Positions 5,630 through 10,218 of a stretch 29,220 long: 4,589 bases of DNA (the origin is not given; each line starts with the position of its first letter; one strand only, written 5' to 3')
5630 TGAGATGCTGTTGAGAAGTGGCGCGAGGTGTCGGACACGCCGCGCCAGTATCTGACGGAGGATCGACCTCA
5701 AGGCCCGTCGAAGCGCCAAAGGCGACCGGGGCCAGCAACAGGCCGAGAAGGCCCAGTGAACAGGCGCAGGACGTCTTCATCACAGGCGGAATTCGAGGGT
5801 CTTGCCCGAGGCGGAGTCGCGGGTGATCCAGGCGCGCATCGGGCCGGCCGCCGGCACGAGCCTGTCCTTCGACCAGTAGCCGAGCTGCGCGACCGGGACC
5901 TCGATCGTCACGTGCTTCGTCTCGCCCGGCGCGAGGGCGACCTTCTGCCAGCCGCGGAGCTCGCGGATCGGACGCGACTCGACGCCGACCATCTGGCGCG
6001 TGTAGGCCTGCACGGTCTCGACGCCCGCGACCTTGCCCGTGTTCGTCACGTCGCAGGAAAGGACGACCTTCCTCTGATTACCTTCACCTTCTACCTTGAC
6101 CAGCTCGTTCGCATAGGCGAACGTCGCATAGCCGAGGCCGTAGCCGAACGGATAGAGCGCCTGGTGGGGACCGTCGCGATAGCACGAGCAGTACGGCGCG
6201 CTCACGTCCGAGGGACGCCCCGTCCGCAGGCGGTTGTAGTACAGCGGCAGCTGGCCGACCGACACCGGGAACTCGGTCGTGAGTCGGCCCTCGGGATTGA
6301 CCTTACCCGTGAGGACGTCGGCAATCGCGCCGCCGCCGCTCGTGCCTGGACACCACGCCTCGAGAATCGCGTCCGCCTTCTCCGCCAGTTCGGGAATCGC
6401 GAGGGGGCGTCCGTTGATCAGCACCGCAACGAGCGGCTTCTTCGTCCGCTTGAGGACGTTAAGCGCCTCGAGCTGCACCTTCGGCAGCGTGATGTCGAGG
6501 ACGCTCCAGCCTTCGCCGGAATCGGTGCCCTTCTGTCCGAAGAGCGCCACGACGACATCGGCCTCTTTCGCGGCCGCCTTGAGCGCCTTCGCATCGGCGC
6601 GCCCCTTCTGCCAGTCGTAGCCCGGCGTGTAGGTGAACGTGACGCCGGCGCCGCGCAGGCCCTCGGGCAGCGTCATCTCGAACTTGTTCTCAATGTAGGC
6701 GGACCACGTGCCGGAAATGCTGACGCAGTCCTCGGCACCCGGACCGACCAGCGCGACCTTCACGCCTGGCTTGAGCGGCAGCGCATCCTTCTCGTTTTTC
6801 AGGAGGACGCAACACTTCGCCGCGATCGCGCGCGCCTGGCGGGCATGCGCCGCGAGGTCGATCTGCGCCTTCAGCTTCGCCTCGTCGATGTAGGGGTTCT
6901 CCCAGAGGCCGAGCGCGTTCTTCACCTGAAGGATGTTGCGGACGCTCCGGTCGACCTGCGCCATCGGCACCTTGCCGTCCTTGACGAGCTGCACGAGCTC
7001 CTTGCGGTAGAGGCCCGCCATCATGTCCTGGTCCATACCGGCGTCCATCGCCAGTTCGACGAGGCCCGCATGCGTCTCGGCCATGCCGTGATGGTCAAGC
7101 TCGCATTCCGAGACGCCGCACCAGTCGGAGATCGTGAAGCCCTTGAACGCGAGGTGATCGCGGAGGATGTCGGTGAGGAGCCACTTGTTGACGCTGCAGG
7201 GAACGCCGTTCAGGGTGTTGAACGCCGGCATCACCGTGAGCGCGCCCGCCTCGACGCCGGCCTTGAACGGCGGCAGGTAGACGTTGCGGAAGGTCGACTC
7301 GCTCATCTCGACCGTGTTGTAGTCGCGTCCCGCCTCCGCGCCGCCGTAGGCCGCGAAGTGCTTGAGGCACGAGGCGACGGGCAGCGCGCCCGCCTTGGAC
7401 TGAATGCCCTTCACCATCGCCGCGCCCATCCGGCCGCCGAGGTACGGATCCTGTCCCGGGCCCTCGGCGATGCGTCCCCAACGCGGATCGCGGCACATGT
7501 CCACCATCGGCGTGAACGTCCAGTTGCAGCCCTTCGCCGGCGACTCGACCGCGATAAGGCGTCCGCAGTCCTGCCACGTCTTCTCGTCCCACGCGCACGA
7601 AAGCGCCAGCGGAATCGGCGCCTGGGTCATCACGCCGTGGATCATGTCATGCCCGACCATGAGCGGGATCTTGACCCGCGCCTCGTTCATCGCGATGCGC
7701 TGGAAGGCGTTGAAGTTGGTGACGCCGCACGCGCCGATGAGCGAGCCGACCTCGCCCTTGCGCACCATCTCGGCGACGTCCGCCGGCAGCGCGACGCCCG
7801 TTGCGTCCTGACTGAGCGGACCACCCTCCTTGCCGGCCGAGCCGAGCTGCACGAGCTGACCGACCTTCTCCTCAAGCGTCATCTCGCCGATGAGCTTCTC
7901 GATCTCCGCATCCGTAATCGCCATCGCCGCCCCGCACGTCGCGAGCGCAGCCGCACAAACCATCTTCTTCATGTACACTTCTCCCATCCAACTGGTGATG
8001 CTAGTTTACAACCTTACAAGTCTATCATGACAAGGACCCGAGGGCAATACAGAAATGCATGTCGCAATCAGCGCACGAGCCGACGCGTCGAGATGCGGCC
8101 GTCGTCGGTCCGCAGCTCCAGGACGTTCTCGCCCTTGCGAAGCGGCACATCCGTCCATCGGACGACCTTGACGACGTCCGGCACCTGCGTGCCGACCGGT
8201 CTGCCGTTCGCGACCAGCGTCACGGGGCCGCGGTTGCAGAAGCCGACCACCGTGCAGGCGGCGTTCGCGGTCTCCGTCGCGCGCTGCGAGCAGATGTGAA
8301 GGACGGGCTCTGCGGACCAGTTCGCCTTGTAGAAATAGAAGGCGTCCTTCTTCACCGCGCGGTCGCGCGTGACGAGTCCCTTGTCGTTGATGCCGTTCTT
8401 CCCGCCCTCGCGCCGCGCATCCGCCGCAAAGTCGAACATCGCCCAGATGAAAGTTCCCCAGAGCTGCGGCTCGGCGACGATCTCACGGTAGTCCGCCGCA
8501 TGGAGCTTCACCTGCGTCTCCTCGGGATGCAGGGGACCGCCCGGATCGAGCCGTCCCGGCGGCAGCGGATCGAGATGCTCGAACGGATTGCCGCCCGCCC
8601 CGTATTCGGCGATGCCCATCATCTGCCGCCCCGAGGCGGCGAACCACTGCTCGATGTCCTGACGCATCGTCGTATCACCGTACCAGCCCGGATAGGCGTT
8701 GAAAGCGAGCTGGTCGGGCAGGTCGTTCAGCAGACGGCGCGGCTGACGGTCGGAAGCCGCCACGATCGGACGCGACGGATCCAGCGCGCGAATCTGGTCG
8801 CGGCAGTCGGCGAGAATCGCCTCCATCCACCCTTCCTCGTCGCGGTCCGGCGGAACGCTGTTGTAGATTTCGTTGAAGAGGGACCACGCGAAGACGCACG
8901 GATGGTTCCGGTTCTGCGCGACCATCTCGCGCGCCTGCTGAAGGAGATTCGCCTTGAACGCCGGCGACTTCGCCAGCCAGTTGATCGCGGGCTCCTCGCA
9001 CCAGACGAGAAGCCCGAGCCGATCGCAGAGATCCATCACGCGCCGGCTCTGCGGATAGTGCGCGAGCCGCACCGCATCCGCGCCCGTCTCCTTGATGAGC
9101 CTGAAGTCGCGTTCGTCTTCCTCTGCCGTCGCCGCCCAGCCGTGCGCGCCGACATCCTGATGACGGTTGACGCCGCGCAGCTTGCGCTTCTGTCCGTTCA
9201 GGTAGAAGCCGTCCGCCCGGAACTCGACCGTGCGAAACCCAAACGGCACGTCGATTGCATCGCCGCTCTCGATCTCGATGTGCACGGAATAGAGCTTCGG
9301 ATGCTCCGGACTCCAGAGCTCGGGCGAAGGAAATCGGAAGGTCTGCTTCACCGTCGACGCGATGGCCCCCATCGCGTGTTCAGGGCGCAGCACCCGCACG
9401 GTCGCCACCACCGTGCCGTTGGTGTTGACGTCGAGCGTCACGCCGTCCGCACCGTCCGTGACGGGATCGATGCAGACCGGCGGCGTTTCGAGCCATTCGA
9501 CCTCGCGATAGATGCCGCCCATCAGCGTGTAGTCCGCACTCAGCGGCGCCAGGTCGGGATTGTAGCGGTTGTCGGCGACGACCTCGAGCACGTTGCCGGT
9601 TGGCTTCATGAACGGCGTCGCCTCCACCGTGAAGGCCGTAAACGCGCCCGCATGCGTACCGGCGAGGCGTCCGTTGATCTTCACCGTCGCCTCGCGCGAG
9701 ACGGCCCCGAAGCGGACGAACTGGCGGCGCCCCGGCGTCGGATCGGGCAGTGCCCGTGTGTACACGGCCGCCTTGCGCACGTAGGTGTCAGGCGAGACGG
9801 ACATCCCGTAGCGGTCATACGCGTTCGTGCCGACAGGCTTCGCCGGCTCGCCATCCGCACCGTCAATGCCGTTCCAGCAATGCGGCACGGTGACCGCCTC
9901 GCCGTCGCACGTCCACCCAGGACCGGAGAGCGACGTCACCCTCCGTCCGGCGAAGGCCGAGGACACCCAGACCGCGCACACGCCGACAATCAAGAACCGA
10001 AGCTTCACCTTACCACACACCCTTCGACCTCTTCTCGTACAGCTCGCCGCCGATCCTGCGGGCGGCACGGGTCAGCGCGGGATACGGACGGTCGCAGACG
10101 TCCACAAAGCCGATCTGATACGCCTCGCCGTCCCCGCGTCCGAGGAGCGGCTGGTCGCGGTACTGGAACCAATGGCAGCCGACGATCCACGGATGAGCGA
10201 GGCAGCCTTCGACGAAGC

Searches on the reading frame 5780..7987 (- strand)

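Call 9: search_protein_families(library=pfam, proteins=[window:5780-7987:-])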
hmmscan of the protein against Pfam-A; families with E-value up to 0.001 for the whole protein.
window:5780-7987:- (735 aa): 3 families
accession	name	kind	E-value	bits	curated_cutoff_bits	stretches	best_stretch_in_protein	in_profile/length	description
PF00933.27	Glyco_hydro_3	-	3.2e-67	227.7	27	1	37-355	1-316/316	Glycosyl hydrolase family 3 N terminal domain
PF01915.27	Glyco_hydro_3_C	-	7.9e-47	160.2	31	1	394-620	2-200/200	Glycosyl hydrolase family 3 C-terminal domain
PF14310.12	Fn3-like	-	2.9e-16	59.8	25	1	657-725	1-71/71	Fibronectin type III-like domain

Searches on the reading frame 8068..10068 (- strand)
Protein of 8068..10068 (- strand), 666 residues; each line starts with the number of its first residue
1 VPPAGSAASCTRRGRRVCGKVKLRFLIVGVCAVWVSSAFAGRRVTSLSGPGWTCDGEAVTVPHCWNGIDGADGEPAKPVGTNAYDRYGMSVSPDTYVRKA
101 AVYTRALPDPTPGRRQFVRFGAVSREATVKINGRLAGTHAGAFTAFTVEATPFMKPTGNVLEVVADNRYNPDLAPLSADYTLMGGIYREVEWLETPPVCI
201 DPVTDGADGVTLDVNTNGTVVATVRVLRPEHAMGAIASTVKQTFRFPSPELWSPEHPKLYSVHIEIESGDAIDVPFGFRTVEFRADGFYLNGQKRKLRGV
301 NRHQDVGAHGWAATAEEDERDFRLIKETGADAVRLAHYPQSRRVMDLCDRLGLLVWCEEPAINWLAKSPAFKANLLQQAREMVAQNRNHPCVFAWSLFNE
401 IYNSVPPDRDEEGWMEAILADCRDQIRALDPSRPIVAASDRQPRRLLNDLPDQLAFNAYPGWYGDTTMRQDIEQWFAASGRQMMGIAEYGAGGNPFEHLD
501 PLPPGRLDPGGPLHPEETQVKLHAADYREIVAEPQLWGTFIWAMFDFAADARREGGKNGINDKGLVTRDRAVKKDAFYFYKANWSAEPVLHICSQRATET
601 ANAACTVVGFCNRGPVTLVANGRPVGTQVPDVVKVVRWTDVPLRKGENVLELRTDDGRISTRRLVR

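Call 9: search_protein_families(library=pfam, proteins=[window:8068-10068:-])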
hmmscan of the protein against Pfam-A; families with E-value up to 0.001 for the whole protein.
window:8068-10068:- (666 aa): 4 families
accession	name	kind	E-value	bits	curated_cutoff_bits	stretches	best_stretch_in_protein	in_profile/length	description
PF02836.23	Glyco_hydro_2_C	-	3.3e-31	109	21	1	281-489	1-210/302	Glycosyl hydrolases family 2, TIM barrel domain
PF00703.27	Glyco_hydro_2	-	8.2e-09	36.7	23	1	227-279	53-109/109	Glycosyl hydrolases family 2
PF02837.24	Glyco_hydro_2_N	-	9e-07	29.4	28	1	55-196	30-169/169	Glycosyl hydrolases family 2, sugar binding domain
PF22666.2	Glyco_hydro_2_N2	-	0.00089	19.8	27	0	99-170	48-122/167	Glycosyl hydrolase 2 galactose-binding domain-like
